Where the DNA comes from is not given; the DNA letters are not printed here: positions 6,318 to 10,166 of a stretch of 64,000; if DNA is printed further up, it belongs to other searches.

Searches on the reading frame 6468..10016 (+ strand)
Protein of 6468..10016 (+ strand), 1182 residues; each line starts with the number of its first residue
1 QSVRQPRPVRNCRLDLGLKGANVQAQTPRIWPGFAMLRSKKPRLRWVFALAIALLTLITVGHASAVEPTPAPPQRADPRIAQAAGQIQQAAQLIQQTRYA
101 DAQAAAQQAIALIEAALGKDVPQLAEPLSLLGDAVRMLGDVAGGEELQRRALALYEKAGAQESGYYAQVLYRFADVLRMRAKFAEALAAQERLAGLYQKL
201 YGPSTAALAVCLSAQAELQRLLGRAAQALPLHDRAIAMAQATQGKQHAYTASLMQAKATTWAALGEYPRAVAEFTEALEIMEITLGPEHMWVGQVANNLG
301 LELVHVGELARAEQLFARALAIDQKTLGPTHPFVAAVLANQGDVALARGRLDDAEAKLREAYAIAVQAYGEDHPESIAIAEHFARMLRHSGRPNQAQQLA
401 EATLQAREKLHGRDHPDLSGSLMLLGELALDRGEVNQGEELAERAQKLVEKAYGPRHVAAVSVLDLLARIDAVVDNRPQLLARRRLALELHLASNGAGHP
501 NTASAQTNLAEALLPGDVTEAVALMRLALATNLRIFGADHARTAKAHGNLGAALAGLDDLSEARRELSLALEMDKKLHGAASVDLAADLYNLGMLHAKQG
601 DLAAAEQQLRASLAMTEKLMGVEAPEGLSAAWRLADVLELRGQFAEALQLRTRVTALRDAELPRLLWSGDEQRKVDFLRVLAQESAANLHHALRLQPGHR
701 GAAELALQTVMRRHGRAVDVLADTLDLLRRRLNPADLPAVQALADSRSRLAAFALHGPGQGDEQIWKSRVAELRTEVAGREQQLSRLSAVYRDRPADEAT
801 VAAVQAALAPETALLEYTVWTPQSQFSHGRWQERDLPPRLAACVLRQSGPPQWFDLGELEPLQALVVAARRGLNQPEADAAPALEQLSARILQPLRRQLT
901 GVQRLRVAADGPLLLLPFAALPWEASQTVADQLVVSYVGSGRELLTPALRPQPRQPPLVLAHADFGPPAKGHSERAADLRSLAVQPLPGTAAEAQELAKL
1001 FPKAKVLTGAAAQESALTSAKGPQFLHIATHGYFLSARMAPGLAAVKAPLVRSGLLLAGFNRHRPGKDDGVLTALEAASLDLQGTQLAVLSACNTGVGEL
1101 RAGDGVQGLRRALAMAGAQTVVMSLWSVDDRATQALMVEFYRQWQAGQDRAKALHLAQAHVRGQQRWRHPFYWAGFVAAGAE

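Call 8: search_protein_families(library=pfam, proteins=[window:6468-10016:+], max_evalue=0.001)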
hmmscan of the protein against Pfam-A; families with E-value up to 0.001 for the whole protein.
window:6468-10016:+ (1182 aa): 7 families
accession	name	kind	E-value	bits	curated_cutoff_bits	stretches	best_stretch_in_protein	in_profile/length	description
PF12770.12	CHAT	-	7.1e-74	249.3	24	1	883-1180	3-288/289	CHAT domain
PF13424.12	TPR_12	-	2.8e-62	207.3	30.1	10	294-365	4-75/77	Tetratricopeptide repeat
PF13374.12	TPR_10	-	8.4e-42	140.5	27.5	4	381-417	6-42/42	Tetratricopeptide repeat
PF24885.1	TPR_NPHP3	-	6.2e-24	85.1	100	3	247-365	95-213/239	Nephrocystin-3 TPR domain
PF07719.23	TPR_2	-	4.6e-12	45.5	27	0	587-615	2-30/34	Tetratricopeptide repeat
PF17874.7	TPR_MalT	-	8.5e-12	45.4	45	1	257-452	7-194/336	MalT-like TPR region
PF13432.12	TPR_16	-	3.9e-06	27.6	32.7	2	590-650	1-53/65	Tetratricopeptide repeat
